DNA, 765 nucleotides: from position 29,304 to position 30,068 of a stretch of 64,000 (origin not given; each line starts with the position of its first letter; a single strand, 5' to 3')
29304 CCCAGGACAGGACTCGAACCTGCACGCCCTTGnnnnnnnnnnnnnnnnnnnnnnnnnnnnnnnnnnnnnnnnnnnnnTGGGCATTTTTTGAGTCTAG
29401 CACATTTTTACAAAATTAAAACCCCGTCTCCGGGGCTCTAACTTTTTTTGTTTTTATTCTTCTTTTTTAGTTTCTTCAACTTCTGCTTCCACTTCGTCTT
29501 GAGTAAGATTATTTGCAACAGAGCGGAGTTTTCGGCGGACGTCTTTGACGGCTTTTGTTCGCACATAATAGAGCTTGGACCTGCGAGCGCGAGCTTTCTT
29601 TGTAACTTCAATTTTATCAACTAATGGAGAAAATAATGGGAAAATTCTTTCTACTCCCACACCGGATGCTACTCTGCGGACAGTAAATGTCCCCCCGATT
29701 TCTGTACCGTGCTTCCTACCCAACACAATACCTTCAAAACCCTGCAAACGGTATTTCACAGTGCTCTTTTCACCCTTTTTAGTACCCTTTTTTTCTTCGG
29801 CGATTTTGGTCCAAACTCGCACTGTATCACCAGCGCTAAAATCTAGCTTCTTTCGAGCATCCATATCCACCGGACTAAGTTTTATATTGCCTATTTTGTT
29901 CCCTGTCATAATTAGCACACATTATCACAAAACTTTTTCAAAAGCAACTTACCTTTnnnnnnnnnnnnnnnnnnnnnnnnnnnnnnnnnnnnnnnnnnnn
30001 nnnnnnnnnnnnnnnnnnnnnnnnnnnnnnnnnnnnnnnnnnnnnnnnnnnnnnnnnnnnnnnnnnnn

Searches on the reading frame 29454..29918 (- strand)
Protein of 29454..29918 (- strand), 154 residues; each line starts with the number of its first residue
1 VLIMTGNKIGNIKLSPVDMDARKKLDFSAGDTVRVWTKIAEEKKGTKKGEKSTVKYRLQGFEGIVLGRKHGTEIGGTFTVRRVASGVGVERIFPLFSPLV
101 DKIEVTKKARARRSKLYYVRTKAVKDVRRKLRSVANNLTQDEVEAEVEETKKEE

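Call 3: search_protein_families(library=pfam, proteins=[window:29454-29918:-], max_evalue=1)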
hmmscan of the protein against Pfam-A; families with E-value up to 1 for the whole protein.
window:29454-29918:- (154 aa): 2 families
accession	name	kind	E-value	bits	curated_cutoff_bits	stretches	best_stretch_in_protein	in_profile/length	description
PF01245.26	Ribosomal_L19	-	4e-28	98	22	1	24-129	15-108/111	Ribosomal protein L19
PF09430.16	EMC7_beta-sandw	-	0.097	13.3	26.6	1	75-139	28-93/122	ER membrane protein complex subunit 7, beta-sandwich domain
